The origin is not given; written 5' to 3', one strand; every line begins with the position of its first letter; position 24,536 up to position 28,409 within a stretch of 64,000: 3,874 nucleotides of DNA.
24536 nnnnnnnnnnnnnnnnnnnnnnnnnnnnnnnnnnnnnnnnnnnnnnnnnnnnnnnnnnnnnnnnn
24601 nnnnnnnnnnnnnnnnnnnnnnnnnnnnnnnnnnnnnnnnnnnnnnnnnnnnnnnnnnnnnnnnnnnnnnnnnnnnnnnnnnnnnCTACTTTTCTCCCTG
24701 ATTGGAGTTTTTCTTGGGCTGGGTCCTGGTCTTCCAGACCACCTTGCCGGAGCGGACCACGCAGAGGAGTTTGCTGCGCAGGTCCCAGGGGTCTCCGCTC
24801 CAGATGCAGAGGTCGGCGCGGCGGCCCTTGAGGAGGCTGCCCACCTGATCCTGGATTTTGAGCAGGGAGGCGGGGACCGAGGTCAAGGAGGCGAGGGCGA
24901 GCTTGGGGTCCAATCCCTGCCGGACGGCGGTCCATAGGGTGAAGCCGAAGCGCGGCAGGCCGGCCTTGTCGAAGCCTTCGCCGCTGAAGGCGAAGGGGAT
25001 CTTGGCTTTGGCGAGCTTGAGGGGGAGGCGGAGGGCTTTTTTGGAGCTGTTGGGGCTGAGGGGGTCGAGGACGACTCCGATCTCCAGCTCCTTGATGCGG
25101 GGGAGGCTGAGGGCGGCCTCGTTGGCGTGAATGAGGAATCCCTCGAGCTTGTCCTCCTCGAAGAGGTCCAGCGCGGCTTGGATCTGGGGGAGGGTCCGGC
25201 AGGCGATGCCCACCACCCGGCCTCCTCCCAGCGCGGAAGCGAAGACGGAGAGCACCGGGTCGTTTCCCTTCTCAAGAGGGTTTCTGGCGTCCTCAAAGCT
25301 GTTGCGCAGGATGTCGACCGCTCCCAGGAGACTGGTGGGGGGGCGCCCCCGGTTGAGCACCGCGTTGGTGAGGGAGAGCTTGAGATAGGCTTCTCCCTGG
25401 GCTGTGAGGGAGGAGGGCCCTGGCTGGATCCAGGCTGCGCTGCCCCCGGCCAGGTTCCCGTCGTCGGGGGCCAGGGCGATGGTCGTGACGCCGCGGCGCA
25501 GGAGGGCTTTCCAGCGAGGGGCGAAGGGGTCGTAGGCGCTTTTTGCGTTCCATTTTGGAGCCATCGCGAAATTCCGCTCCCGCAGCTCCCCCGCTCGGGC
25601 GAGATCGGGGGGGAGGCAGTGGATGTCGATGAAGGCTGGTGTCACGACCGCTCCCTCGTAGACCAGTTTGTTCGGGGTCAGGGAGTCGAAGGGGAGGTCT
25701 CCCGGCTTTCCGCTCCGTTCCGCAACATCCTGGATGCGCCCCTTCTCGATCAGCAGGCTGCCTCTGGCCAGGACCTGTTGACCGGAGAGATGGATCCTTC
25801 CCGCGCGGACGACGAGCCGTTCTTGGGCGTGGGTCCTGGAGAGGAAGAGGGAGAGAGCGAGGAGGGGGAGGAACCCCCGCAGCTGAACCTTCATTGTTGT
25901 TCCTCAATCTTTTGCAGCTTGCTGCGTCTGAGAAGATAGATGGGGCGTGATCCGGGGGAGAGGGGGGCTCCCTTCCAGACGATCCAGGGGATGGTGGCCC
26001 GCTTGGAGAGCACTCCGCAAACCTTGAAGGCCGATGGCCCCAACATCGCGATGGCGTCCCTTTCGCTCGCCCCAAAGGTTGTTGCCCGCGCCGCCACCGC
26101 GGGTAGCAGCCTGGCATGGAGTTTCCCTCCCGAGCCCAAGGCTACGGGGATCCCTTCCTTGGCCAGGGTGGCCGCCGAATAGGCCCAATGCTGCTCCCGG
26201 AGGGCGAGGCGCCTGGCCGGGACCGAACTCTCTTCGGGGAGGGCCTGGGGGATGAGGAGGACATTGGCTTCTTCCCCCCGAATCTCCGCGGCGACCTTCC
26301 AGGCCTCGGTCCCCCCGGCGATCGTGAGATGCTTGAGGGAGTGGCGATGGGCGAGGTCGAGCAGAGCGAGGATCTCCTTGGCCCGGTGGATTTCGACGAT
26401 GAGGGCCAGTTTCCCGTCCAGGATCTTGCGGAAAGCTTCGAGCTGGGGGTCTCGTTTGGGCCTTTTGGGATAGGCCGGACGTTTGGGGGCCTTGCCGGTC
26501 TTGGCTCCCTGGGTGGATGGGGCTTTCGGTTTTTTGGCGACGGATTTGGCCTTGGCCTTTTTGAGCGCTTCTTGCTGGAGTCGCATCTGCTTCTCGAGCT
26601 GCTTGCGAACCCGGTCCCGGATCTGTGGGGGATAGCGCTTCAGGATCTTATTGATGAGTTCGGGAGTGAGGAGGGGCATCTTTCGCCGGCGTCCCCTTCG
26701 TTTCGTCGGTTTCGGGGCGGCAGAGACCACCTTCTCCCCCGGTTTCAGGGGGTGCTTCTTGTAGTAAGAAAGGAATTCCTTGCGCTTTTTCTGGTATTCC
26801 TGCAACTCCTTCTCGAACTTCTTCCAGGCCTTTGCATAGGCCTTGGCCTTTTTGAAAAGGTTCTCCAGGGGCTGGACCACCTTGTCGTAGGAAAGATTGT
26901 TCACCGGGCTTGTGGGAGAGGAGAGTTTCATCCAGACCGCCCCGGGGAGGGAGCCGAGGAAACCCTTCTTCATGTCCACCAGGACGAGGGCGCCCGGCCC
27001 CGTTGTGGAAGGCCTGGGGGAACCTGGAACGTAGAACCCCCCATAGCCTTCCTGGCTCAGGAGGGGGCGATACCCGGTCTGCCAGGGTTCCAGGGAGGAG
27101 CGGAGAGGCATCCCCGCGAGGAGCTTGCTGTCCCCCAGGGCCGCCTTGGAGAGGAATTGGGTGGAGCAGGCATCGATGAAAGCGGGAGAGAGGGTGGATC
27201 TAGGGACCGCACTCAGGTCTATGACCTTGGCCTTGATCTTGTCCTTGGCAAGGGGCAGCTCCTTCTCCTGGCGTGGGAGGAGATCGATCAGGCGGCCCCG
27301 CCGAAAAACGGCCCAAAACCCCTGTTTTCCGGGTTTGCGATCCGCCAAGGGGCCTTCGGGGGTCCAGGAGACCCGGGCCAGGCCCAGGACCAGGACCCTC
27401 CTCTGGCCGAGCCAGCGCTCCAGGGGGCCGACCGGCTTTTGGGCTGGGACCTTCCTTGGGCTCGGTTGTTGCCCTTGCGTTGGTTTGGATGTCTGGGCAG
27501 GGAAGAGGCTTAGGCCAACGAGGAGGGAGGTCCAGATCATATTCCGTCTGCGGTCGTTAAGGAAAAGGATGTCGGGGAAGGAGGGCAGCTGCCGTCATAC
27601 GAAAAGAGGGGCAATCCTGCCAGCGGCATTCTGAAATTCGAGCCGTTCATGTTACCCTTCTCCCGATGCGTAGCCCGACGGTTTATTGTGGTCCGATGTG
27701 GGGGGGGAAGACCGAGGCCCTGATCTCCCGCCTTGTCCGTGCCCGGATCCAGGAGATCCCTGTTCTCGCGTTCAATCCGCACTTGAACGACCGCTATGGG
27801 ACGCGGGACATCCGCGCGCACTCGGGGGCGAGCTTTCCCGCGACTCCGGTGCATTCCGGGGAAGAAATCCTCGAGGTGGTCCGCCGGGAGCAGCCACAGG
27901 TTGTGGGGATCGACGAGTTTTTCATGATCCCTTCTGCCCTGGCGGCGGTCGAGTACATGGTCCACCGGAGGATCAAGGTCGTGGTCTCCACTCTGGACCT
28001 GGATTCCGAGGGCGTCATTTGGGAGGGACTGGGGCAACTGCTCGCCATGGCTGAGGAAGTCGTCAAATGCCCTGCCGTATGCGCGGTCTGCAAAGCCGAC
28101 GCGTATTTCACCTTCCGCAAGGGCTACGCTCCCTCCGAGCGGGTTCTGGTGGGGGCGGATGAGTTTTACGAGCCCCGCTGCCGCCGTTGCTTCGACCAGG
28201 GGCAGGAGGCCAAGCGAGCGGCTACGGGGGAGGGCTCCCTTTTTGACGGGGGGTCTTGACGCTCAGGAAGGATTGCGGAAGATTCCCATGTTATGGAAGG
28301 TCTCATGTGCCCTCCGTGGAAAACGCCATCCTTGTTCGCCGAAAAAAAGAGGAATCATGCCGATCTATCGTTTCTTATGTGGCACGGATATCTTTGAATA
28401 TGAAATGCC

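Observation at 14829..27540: Eight-gene coupled operon encoding nine secreted amidohydrolase-fold modules: candidate novel extracytoplasmic system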

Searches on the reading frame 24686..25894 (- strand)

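Call 4: search_protein_families(library=pfam, proteins=[window:24686-25894:-], max_evalue=0.1)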
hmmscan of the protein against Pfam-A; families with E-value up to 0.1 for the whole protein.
window:24686-25894:- (402 aa): 2 families
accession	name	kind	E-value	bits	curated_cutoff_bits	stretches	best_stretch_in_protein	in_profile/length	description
PF07969.17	Amidohydro_3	-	1.1e-08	35.4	29.7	1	324-386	403-471/472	Amidohydrolase family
PF01979.26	Amidohydro_1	-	9e-08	32.2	25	1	323-369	276-322/345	Amidohydrolase family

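Call 5: search_protein_families(library=ncbifam, proteins=[window:24686-25894:-], max_evalue=0.1)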
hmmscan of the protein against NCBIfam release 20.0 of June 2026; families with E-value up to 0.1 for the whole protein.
window:24686-25894:- (402 aa): 21 families
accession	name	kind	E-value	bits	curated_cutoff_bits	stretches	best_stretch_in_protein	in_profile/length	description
NF011990.0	PRK15446.2-6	subfamily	3.6e-07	29.2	233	2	328-388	326-384/390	alpha-D-ribose 1-methylphosphonate 5-triphosphate diphosphatase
TIGR01224.1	hutI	equivalog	1.5e-06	27.3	298.15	1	327-371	313-357/377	imidazolonepropionase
NF051886.1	XaaProDiPepCaul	equivalog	3.1e-06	26.5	500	1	323-384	331-395/398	Xaa-Pro dipeptidase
TIGR02318.1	phosphono_phnM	equivalog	1.6e-05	24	390.55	1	326-386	318-375/376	phosphonate metabolism protein PhnM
NF009686.0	PRK13207.1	subfamily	5.5e-05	22.1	354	1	334-392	406-462/569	urease subunit alpha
NF005791.0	PRK07627.1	equivalog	0.00014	20.9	442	1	298-367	316-382/425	dihydroorotase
NF005759.0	PRK07583.1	equivalog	0.0011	17.7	403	0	333-371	365-402/438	cytosine deaminase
NF006679.0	PRK09228.1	subfamily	0.0014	17.4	351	0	325-364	345-384/433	guanine deaminase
NF006689.0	PRK09237.1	equivalog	0.0019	16.9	371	0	27-92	5-63/383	amidohydrolase/deacetylase family metallohydrolase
NF006056.0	PRK08204.1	subfamily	0.0026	16.6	391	0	326-364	340-378/449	hypothetical protein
NF011989.0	PRK15446.2-5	equivalog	0.0036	16.1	565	0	39-93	15-61/385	alpha-D-ribose 1-methylphosphonate 5-triphosphate diphosphatase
NF011983.0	PRK15446.1-4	equivalog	0.012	14.6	486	0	26-74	4-51/379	alpha-D-ribose 1-methylphosphonate 5-triphosphate diphosphatase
NF058538.1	ergo_util_ErtD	equivalog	0.017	14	600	1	322-370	344-392/446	hydantoin-5-propionate amidohydrolase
TIGR02967.1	guan_deamin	equivalog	0.025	13.6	375.4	0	326-364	321-359/401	guanine deaminase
NF006055.0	PRK08203.1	equivalog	0.037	12.6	532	0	328-368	354-393/455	8-oxoguanine deaminase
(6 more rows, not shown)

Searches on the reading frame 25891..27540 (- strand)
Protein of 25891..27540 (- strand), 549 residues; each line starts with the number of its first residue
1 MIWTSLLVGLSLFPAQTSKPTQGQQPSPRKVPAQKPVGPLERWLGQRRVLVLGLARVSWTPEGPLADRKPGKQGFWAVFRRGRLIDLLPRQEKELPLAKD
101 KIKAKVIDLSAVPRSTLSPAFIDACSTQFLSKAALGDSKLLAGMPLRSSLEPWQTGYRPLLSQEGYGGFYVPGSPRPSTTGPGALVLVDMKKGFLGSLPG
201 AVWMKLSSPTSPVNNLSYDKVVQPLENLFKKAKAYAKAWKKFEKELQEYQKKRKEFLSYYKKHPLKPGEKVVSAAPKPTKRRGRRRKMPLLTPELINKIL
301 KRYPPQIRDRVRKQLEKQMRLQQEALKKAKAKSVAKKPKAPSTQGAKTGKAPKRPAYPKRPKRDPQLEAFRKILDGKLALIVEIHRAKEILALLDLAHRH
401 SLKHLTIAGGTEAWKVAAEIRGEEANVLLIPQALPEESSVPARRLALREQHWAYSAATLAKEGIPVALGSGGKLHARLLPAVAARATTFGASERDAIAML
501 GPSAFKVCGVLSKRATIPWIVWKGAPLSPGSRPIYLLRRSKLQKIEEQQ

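Call 4: search_protein_families(library=pfam, proteins=[window:25891-27540:-], max_evalue=0.1)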
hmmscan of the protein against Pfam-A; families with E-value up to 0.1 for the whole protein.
window:25891-27540:- (549 aa): 0 families

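Call 5: search_protein_families(library=ncbifam, proteins=[window:25891-27540:-], max_evalue=0.1)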
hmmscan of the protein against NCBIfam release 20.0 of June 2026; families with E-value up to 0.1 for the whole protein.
window:25891-27540:- (549 aa): 0 families

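Call 40: find_homologous_proteins(query=window:25891-27540:-)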
Query window:25891-27540:- (549 aa): 9 proteins with E <= 0.001 among 8000 candidates.
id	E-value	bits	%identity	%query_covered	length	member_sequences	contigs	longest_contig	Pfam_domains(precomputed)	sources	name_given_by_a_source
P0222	0.0e+0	1202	100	100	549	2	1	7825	-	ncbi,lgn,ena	-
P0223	5.4e-262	888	73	100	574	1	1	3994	-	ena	-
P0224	2.0e-261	886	73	100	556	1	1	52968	-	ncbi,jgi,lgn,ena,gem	-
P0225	4.6e-258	875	71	100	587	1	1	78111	-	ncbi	-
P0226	8.1e-229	779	74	87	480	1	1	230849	-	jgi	jgi:hypothetical protein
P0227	8.5e-93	330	42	87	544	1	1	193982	-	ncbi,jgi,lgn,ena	-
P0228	1.9e-80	289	37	92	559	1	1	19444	-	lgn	-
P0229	9.6e-66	241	37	93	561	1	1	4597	-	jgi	jgi:hypothetical protein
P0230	2.5e-5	41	26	32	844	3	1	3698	PF07969.18,PF01979.27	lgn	-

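Call 54: predict_structure(alignment_id=A3)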
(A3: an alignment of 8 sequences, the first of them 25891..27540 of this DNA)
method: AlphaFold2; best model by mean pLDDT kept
length: 549 residues; sequences in the alignment: 8
mean_pLDDT: 72.7   pTM: 0.66
mean pLDDT of the five models: 72.7, 63.3, 61.9, 59.2, 57.4
residues with pLDDT >= 90: 89; 70-90: 269; 50-70: 91; < 50: 100
segments of 3 or more residues with pLDDT < 50: 1-34, 138-147, 151-155, 212-215, 276-287, 332-348, 433-438, 441-447, 547-549
pLDDT, mean of each block of 10 residues (from residue 1): 30 33 35 62 90 85 73 89 86 83 88 82 72 52 48 49 65 64 74 72 77 56 88 92 91 87 72 53 47 81 84 86 74 40 40 80 85 90 87 93 89 90 91 50 52 87 88 64 84 87 84 74 79 78 63
secondary structure, 60 per line:
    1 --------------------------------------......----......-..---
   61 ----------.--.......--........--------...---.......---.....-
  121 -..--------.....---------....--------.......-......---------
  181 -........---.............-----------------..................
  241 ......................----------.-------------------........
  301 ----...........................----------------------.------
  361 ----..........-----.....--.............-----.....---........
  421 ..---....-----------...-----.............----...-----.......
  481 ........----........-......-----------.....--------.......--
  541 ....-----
elements in order: H39-44 E49-54 E74-80 E83-90 E105-108 E115-119 H132-136 H146-149 H158-164 E166-171 E182-189 E193-205 H223-262 H293-300 H305-331 H365-374 E380-384 H387-399 E405-409 H413-422 E426-429 H449-461 E466-468 H474-488 H493-500 H502-507 E519-523 E532-538 E541-544

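Call 57: fold_search(model_id=the predicted structure, library=pdb)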
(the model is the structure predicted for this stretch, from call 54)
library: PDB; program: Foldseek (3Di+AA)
matches with E <= 10: 1104; with E <= 0.001: 11
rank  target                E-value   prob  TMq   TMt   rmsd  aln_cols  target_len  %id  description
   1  3ooq_A                2.9e-15  1.00  0.49  0.67   7.9       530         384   15  CRYSTAL STRUCTURE OF amidohydrolase from Thermotoga maritima MSB8 (released 2010-09-15)
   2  3ooq_F                3.1e-15  1.00  0.50  0.68   8.3       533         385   16  CRYSTAL STRUCTURE OF amidohydrolase from Thermotoga maritima MSB8 (released 2010-09-15)
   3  3ooq_B                1.3e-14  1.00  0.48  0.66   8.3       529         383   15  CRYSTAL STRUCTURE OF amidohydrolase from Thermotoga maritima MSB8 (released 2010-09-15)
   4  3feq_C                1.9e-07  1.00  0.36  0.47  19.6       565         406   13  Crystal structure of uncharacterized protein eah89906 (released 2008-12-16)
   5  3n2c_A                3.4e-07  1.00  0.36  0.46  21.6       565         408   14  Crystal structure of prolidase eah89906 complexed with n-methylphosphonate-l-proline (released 2010-06-02)
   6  3feq_J                5.1e-07  1.00  0.36  0.47  19.6       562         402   13  Crystal structure of uncharacterized protein eah89906 (released 2008-12-16)
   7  3feq_N                6.3e-07  1.00  0.36  0.47  20.3       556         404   14  Crystal structure of uncharacterized protein eah89906 (released 2008-12-16)
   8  3feq_L                3.4e-06  1.00  0.36  0.46  20.5       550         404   14  Crystal structure of uncharacterized protein eah89906 (released 2008-12-16)
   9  3feq_O                4.1e-06  1.00  0.36  0.47  21.4       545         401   15  Crystal structure of uncharacterized protein eah89906 (released 2008-12-16)
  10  3mkv_B                7.7e-05  1.00  0.36  0.46  21.6       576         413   12  Crystal structure of amidohydrolase eaj56179 (released 2010-04-28)
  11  3mkv_A                1.8e-04  1.00  0.34  0.43  21.8       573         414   12  Crystal structure of amidohydrolase eaj56179 (released 2010-04-28)
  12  4c60_C                1.0e-03  1.00  0.24  0.29   5.7       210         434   15  Crystal structure of A. niger ochratoxinase (released 2014-07-02)
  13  3wyz                  1.2e-03  1.00  0.18  0.39   7.2       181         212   15  On archaeal homologs of the human RNase P protein Rpp30 in the hyperthermophilic archaeon Thermococcus kodakarensis (released 2015-09-16)
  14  4c5z_A                2.1e-03  1.00  0.24  0.29   5.5       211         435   16  Crystal structure of A. niger ochratoxinase (released 2014-07-02)
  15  4c60_H                3.2e-03  1.00  0.22  0.27   5.3       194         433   16  Crystal structure of A. niger ochratoxinase (released 2014-07-02)
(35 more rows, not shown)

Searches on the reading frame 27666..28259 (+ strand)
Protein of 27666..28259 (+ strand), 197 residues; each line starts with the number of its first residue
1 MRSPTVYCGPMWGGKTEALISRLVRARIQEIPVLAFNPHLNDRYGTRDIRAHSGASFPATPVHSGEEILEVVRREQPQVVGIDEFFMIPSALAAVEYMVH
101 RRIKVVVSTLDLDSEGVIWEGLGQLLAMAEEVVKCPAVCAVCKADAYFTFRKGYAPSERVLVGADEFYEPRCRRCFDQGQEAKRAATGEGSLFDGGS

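Call 9: search_protein_families(library=pfam, proteins=[window:27666-28259:+], max_evalue=0.001)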
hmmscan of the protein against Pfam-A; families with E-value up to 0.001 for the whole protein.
window:27666-28259:+ (197 aa): 1 family
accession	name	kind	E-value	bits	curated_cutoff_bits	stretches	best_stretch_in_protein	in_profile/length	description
PF00265.24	TK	-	2e-33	116.2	20.6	1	6-176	5-176/176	Thymidine kinase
